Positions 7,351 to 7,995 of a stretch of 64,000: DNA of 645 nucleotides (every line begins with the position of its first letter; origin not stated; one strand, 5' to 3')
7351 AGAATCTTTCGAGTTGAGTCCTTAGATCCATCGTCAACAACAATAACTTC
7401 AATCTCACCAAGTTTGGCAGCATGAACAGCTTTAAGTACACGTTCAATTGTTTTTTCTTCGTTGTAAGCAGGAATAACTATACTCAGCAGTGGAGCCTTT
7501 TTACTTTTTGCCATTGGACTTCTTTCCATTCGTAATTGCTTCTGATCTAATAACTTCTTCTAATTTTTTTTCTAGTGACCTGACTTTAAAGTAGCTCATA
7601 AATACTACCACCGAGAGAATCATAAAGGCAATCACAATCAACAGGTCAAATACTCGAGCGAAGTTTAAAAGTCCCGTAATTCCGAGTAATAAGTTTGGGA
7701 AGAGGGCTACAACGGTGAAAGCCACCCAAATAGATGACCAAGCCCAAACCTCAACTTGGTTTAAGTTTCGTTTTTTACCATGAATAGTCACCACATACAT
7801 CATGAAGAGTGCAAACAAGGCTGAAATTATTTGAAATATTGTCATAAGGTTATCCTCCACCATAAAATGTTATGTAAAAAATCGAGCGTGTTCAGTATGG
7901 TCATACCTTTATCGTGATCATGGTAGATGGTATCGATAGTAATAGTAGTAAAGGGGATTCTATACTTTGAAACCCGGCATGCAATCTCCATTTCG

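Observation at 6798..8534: Two Dpm1/GtrB-like polyprenyl-phosphate sugar synthases bracketing a small 3-TM protein - the donor-supply module for the GT-C enzymes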

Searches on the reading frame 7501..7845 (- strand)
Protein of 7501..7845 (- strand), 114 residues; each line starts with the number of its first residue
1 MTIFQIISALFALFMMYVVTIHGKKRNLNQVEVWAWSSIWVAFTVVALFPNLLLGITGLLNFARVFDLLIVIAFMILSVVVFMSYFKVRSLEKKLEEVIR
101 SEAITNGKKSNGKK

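Call 5: search_protein_families(library=pfam, proteins=[window:7501-7845:-], max_evalue=0.01)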
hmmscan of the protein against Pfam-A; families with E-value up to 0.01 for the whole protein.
window:7501-7845:- (114 aa): 2 families
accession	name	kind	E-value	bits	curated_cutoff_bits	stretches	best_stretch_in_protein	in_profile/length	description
PF10066.14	DUF2304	-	2e-15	57.4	25.5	1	4-106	2-104/106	Uncharacterized conserved protein (DUF2304)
PF11346.13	DUF3149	-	0.00048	20.1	23.2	1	69-93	14-38/40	Protein of unknown function (DUF3149)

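Call 9: search_protein_families(library=ncbifam, proteins=[window:7501-7845:-], max_evalue=0.01)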
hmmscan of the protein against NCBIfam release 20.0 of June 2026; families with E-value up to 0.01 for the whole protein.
window:7501-7845:- (114 aa): 0 families

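Call 19: find_homologous_proteins(query=window:7501-7845:-, max_evalue=0.001)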
Query window:7501-7845:- (114 aa): 104 proteins with E <= 0.001 among 127 candidates.
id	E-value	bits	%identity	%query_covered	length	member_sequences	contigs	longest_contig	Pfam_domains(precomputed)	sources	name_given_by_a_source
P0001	5.3e-64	231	100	100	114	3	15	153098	PF10066.15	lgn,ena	-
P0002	4.6e-59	215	89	100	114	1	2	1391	PF10066.15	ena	-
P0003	1.7e-58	213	89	100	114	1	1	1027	PF10066.15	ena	-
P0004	1.1e-54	201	83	100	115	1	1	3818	PF10066.15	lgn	-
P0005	2.8e-53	196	82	100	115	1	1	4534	PF10066.15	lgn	-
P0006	1.8e-51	191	79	100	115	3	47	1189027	PF10066.15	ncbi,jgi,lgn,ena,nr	ncbi:MAG: DUF2304 domain-containing protein [Candidatus Pacebacteria bacterium]|nr:DUF2304 domain-co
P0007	9.1e-50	185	76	100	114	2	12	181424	PF10066.15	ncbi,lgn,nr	ncbi:MAG: DUF2304 domain-containing protein [Pseudomonadales bacterium]|nr:DUF2304 domain-containing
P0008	2.6e-49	184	75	100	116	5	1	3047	PF10066.15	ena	-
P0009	1.4e-47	178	76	100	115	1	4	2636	PF10066.15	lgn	-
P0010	2.0e-44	168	70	100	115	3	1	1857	PF10066.15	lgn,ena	-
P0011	6.3e-42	160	70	97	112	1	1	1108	PF10066.15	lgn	-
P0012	2.0e-41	158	70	93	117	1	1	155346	PF10066.15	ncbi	-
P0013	2.7e-41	158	71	93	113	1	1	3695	PF10066.15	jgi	jgi:hypothetical protein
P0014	2.1e-40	155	69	95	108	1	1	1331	PF10066.15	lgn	-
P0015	1.5e-39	152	68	96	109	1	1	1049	PF10066.15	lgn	-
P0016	1.5e-38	149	65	100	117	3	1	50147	PF10066.15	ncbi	-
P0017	1.6e-36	143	62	97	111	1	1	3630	PF10066.15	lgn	-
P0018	3.0e-35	138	65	96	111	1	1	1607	PF10066.15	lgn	-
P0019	4.0e-35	138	64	95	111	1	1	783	PF10066.15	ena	-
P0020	6.9e-35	137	64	95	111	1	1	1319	PF10066.15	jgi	-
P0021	7.1e-35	137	61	100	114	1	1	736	PF10066.15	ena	-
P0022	2.8e-34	135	59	97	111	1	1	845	PF10066.15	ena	-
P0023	4.9e-34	135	59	100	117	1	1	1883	PF10066.15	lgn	-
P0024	5.5e-34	134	55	100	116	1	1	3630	PF10066.15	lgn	-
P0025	6.8e-34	134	59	97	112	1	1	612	PF10066.15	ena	-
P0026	1.4e-33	133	57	100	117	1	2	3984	PF10066.15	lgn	-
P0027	3.3e-33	132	60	100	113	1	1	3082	PF10066.15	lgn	-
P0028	9.6e-33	130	59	100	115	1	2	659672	PF10066.15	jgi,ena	jgi:hypothetical protein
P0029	2.1e-32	129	58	97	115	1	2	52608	PF10066.15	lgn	-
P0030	2.6e-32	129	59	96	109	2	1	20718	PF10066.15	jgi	jgi:hypothetical protein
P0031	2.7e-32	129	55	100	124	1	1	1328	PF10066.15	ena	-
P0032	3.1e-32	129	59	96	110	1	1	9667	PF10066.15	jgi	jgi:hypothetical protein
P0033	5.2e-32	128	57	100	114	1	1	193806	PF10066.15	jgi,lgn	-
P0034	9.6e-32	127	60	91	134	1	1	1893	PF10066.15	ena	-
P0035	1.0e-31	127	59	96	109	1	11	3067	PF10066.15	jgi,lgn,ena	-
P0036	1.3e-31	127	56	96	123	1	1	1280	PF10066.15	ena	-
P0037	1.8e-31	126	59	99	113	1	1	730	PF10066.15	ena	-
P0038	2.4e-31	126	58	99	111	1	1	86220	PF10066.15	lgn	-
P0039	2.5e-31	126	58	99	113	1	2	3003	PF10066.15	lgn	-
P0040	2.6e-31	126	55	100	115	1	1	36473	PF10066.15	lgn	-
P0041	2.9e-31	126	53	96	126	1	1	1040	PF10066.15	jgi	jgi:hypothetical protein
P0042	7.0e-31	124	59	100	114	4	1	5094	PF10066.15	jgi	jgi:hypothetical protein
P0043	1.1e-30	124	58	95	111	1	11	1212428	PF10066.15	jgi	jgi:hypothetical protein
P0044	1.1e-30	124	55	99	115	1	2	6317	PF10066.15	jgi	jgi:hypothetical protein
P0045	1.7e-30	123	63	84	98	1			PF10066.15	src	-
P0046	2.7e-30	123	55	96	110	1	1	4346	PF10066.15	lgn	-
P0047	4.7e-30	122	52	100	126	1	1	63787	PF10066.15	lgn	-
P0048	5.3e-30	122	60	97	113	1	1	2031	PF10066.15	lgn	-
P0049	6.2e-30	121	58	100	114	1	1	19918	PF10066.15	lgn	-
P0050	6.3e-30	121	58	96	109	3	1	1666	PF10066.15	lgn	-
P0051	9.5e-30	121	54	90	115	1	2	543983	PF10066.15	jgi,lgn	jgi:hypothetical protein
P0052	1.2e-29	120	56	100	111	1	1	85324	PF10066.15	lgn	-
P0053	1.5e-29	120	56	97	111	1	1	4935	PF10066.15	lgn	-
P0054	1.7e-29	120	52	99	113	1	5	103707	PF10066.15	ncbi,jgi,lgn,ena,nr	ncbi:MAG: DUF2304 domain-containing protein [Candidatus Pacebacteria bacterium]|nr:DUF2304 domain-co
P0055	1.8e-29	120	54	100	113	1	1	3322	PF10066.15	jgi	jgi:hypothetical protein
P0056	2.0e-29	120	56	99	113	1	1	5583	PF10066.15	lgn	-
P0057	2.9e-29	119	55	100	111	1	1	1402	PF10066.15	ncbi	-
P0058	4.0e-29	119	56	97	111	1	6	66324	PF10066.15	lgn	-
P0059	4.4e-29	119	52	99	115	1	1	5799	PF10066.15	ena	-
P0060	9.1e-29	118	53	90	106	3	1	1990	PF10066.15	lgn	-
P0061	9.9e-29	118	57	90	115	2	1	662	PF10066.15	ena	-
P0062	9.9e-29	118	54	97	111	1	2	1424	PF10066.15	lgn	-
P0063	1.0e-28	117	52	100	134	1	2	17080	PF10066.15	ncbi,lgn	-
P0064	1.2e-28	117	52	99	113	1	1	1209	PF10066.15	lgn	-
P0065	1.3e-28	117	57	96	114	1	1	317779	PF10066.15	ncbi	-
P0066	1.5e-28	117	54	95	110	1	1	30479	PF10066.15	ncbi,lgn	-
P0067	1.7e-28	117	52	100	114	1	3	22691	PF10066.15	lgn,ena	-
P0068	3.5e-28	116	51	100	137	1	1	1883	PF10066.15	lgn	-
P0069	4.5e-28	115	54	100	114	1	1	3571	PF10066.15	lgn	-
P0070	7.9e-28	115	54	100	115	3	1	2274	PF10066.15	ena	-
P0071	9.8e-28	114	53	95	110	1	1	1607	PF10066.15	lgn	-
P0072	1.8e-27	113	50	99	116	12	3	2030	PF10066.15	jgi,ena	-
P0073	1.9e-27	113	52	100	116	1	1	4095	PF10066.15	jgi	-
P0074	2.5e-27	113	53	96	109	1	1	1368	PF10066.15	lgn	-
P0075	3.5e-27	113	50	98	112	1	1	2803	PF10066.15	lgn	-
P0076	5.0e-27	112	50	98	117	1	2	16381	PF10066.15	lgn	-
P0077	5.0e-27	112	52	100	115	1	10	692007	PF10066.15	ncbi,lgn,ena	-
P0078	5.1e-27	112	52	99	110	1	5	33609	PF10066.15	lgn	-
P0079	5.2e-27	112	52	97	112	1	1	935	PF10066.15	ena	-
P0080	1.3e-26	111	50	100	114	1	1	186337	PF10066.15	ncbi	-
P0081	2.5e-26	110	54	96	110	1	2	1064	PF10066.15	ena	-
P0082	2.7e-26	110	50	90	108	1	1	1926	PF10066.15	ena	-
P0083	3.0e-26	110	49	100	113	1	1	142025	PF10066.15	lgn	-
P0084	3.0e-26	110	49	96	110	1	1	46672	PF10066.15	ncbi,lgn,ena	-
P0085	8.9e-26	108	57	84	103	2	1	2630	PF10066.15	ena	-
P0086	1.7e-25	107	50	99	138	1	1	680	PF10066.15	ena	-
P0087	2.0e-25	107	54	100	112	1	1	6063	PF10066.15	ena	-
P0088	2.1e-25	107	60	76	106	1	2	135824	PF10066.15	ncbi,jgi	jgi:hypothetical protein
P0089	3.0e-25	106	51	95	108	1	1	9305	PF10066.15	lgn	-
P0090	4.1e-25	106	57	95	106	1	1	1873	PF10066.15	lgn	-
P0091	1.2e-24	104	56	95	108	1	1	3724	PF10066.15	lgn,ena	-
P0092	1.5e-24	104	56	95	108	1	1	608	PF10066.15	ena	-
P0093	2.2e-24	104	56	95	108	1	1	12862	PF10066.15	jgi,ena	-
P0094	4.0e-24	103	49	96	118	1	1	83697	PF10066.15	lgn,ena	-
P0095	5.7e-24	102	52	93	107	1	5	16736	PF10066.15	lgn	-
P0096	6.6e-24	102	54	95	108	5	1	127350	PF10066.15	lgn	-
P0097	1.6e-23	101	49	98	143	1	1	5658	PF10066.15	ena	-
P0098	2.0e-23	101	49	95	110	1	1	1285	PF10066.15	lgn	-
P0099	5.4e-23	99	54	95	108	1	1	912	PF10066.15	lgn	-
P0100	6.1e-23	99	56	75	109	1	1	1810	PF10066.15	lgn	-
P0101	9.2e-23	98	58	75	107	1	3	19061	PF10066.15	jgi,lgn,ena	-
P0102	3.3e-20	90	48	91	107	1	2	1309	PF10066.15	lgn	-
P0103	2.5e-16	78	36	89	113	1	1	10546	PF10066.15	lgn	-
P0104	5.7e-16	77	37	89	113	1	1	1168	PF10066.15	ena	-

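Call 21: find_related_loci(query=A1, collection=genome_contigs, flank=6000)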
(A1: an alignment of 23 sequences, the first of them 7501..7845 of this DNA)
Query A1 (114 aa) in genome_contigs; peptide patterns used: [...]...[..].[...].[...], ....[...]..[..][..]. (x = any residue, [..] = any of these).
192 stretches matched a pattern; 47 encode a relative of the query (tblastn E <= 1e-3); 47 distinct loci.
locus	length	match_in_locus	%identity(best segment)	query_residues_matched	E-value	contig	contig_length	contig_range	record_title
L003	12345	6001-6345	79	1-114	4e-58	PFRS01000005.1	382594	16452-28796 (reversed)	MAG: Candidatus Pacebacteria bacterium CG_4_9_14_0_2_um_filter_40_15 CG_4_9_14_0.2_um_filter_scaffold_4_c, whole genome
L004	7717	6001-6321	79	1-107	6e-55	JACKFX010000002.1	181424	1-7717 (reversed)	MAG: Pseudomonadales bacterium isolate HK-STAS-PATE-16 HK-STAS-PATE-16_2, whole genome shotgun sequence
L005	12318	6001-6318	70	1-106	6e-48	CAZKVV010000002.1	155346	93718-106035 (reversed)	MAG TPA_asm: uncultured Pseudomonadales bacterium isolate SRP286056_co2_531 genome assembly, contig: NODE_73_length_1553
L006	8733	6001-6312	69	1-104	3e-45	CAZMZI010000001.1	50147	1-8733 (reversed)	MAG TPA_asm: uncultured Pseudomonadales bacterium isolate SRP192515_co1_162 genome assembly, contig: NODE_489_length_501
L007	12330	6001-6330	58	1-111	6e-39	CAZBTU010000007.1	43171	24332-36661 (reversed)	MAG TPA_asm: uncultured Pseudomonadales bacterium isolate SRP286056_co2_100 genome assembly, contig: NODE_1041_length_43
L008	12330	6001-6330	54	1-110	3e-38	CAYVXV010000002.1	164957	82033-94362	MAG TPA_asm: uncultured Pseudomonadales bacterium isolate SRP193661_co2_36 genome assembly, contig: NODE_47_length_16495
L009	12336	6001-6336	53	1-112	4e-36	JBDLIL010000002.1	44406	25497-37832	MAG: Patescibacteria group bacterium isolate MAG029 MAG029_2, whole genome shotgun sequence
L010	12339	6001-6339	52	1-113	2e-35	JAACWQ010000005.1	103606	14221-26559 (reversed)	MAG: Candidatus Paceibacterota bacterium isolate CG_2015-01t_44_17 CG_2015-01t_curated_scaffold_48, whole genome shotgun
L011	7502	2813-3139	51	1-109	3e-35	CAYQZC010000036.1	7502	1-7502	MAG TPA_asm: uncultured Pseudomonadales bacterium isolate SRP292972_co1_124 genome assembly, contig: NODE_4013_length_75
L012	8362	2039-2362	56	1-108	1e-34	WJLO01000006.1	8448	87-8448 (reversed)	MAG: Candidatus Paceibacterota bacterium isolate Bin_542 k141_197931, whole genome shotgun sequence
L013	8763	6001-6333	55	1-111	8e-35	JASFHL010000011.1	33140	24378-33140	MAG: Candidatus Woesebacteria bacterium isolate D0608M20metaG_Bin_4550 D0608M20metaG_FD_scaffold_83_c1, whole genome sho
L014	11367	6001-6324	54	1-108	1e-34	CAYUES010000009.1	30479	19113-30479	MAG TPA_asm: uncultured Pseudomonadales bacterium isolate SRP329715_co2_11 genome assembly, contig: NODE_3132_length_304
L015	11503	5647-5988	48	1-114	1e-33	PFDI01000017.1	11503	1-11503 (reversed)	MAG: Candidatus Pacebacteria bacterium CG10_big_fil_rev_8_21_14_0_10_44_54 CG10_8_21_14_0.10_scaffold_5978_c, whole geno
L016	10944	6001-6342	48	1-114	1e-33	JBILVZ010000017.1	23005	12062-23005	MAG: Methylococcaceae bacterium isolate ME2018-08-25_3300042355_group8_bin66 Rohwer_bin1527_scaffold_529_c1, whole genom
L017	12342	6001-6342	47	1-114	3e-33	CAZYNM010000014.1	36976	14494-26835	MAG TPA_asm: uncultured Pseudomonadales bacterium isolate SRP292972_co1_113 genome assembly, contig: NODE_614_length_369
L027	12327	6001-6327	51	1-109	7e-31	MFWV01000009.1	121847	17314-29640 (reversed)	MAG: Candidatus Pacebacteria bacterium RIFOXYA1_FULL_38_18 rifoxya1_full_scaffold_40, whole genome shotgun sequence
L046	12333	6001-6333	36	5-114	2e-19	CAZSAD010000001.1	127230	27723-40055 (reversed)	MAG TPA_asm: uncultured Methanosarcinales archaeon isolate SRP062349_co5_133 genome assembly, contig: NODE_11_length_127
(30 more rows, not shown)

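Call 25: search_protein_families(library=pfam, proteins=[L014:6330-7103:+, L008:6355-7170:+, L027:6333-7136:+, L016:6332-7105:+, L009:6349-7131:+, L046:5250-5945:+, L046:11517-12209:+], max_evalue=0.01)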
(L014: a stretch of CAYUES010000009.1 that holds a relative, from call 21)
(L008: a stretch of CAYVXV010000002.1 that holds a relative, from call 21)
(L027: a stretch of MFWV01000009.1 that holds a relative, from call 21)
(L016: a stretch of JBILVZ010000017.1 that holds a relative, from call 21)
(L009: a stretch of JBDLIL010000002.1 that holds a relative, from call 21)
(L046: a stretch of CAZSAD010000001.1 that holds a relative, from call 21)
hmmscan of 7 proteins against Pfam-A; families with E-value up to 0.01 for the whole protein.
L014:6330-7103:+ (257 aa): 3 families
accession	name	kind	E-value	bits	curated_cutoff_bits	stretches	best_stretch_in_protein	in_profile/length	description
PF00535.33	Glycos_transf_2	-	1.1e-29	104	23.3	1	9-149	1-144/168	Glycosyl transferase family 2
PF10111.15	Glyco_tranf_2_2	-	1.8e-12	47.8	27.3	1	17-204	11-214/276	Glycosyltransferase like family 2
PF13641.12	Glyco_tranf_2_3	-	1.2e-09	38.9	27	1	6-189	1-193/230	Glycosyltransferase like family 2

L008:6355-7170:+ (271 aa): 2 families
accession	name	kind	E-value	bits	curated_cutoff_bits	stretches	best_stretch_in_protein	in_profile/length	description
PF00535.33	Glycos_transf_2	-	5.2e-19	69.2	23.3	1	9-179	2-166/168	Glycosyl transferase family 2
PF10111.15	Glyco_tranf_2_2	-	2.4e-05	24.4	27.3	1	17-230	12-230/276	Glycosyltransferase like family 2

L027:6333-7136:+ (267 aa): 1 family
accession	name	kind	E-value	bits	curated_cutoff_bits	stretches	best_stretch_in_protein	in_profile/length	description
PF00535.33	Glycos_transf_2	-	7.5e-16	59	23.3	1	5-149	2-136/168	Glycosyl transferase family 2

L016:6332-7105:+ (257 aa): 3 families
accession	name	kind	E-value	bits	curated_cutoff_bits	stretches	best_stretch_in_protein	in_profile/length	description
PF00535.33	Glycos_transf_2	-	5.7e-30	104.9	23.3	1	9-132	1-128/168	Glycosyl transferase family 2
PF13641.12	Glyco_tranf_2_3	-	8.6e-12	46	27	1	6-190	1-194/230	Glycosyltransferase like family 2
PF10111.15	Glyco_tranf_2_2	-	1.8e-11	44.5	27.3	1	17-218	10-231/276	Glycosyltransferase like family 2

L009:6349-7131:+ (260 aa): 2 families
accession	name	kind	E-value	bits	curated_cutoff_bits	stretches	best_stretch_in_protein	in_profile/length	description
PF00535.33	Glycos_transf_2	-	1.6e-17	64.4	23.3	1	5-172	2-166/168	Glycosyl transferase family 2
PF13641.12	Glyco_tranf_2_3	-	2.8e-06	28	27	1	4-194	4-196/230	Glycosyltransferase like family 2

L046:5250-5945:+ (231 aa): 1 family
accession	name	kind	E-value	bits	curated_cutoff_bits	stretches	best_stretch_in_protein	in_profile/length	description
PF00535.33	Glycos_transf_2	-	5e-23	82.3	23.3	1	12-157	2-159/168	Glycosyl transferase family 2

L046:11517-12209:+ (230 aa): 4 families
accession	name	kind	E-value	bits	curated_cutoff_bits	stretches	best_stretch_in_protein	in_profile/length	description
PF00535.33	Glycos_transf_2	-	2.3e-34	119.2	23.3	1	4-169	1-166/168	Glycosyl transferase family 2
PF13641.12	Glyco_tranf_2_3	-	3.1e-09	37.6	27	1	3-130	3-131/230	Glycosyltransferase like family 2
PF13704.12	Glyco_tranf_2_4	-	0.00046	21.1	27.5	1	12-94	3-81/98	Glycosyl transferase family 2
PF10371.14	EKR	-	0.0014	18.9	27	0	52-87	7-42/55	Domain of unknown function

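Call 68: search_solved_structures(query=A1, max_evalue=10, show_alignments=2)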
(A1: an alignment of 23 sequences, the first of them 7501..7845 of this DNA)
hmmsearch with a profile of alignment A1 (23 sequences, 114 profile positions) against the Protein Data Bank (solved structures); distinct sequences matched with E-value up to 10: 2.
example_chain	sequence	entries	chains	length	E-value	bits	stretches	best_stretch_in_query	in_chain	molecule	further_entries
6koc_A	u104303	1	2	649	0.2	15.1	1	14-66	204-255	AA3-600 quinol oxidase subunit I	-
6kob_A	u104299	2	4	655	0.2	15.1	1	14-66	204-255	AA3-600 quinol oxidase subunit I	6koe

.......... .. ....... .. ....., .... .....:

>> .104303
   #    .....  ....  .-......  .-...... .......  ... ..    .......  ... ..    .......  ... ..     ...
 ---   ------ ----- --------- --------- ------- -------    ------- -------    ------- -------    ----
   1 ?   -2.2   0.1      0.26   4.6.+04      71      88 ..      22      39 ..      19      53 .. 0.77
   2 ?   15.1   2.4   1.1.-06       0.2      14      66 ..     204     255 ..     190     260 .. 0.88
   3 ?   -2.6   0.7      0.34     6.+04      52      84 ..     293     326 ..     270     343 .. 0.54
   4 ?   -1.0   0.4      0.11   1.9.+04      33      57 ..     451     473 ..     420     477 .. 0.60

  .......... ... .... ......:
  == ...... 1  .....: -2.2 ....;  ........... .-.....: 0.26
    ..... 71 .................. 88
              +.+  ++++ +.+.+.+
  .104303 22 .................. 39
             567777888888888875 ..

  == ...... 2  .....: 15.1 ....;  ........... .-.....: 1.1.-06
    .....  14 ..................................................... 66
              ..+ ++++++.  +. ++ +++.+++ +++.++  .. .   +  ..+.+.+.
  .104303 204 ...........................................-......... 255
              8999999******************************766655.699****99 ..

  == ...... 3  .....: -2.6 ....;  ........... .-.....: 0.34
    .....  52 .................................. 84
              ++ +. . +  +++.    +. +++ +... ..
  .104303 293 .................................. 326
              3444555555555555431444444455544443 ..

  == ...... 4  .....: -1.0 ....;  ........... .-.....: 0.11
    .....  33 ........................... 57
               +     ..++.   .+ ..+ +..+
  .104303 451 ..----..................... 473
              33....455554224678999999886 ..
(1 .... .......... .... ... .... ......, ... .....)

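Call 69: search_protein_families(library=pfam, proteins=[window:7501-7845:-], max_evalue=10)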
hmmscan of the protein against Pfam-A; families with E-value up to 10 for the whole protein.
window:7501-7845:- (114 aa): 11 families
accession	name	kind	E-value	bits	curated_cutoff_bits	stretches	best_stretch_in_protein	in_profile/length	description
PF10066.14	DUF2304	-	2e-15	57.4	25.5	1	4-106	2-104/106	Uncharacterized conserved protein (DUF2304)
PF11346.13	DUF3149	-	0.00048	20.1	23.2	1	69-93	14-38/40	Protein of unknown function (DUF3149)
PF06271.18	RDD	-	0.13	13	24.1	1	62-90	9-34/137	RDD family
PF17561.7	TssO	-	0.14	12.8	29.2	1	66-109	13-58/148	Type VI secretion system, TssO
PF03186.18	CobD_Cbib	-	0.16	11.6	34.4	1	37-101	46-106/282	CobD/Cbib protein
PF13779.11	DUF4175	-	0.94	7.8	27.3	1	35-95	18-80/825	Domain of unknown function (DUF4175)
PF00487.30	FA_desaturase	-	2.1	8.5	29.7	1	14-82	107-177/253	Fatty acid desaturase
PF12729.13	4HB_MCP_1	-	3.9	7.4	27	1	68-102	10-44/181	Four helix bundle sensory module for signal transduction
PF09874.14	DUF2101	-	4.4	7.4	22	1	4-89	59-139/206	Predicted membrane protein (DUF2101)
PF22050.1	Toddler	-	4.5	8.1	27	1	1-29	1-33/58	Apelin receptor early endogenous ligand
PF13273.12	DUF4064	-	5.2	7.8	32.1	0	3-90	14-83/102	Protein of unknown function (DUF4064)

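Call 71: search_dna_similar(query=window:7501-7845:-, collection=plasmids, mode=protein, max_evalue=0.001, max_rows=15)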
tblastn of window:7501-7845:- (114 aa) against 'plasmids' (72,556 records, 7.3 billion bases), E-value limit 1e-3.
No match.

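Call 74: search_protein_families(library=phrogs, proteins=[L010:5371-5847:+], max_evalue=0.001)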
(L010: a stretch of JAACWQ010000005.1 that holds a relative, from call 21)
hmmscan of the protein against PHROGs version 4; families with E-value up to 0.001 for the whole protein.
L010:5371-5847:+ (158 aa): 0 families
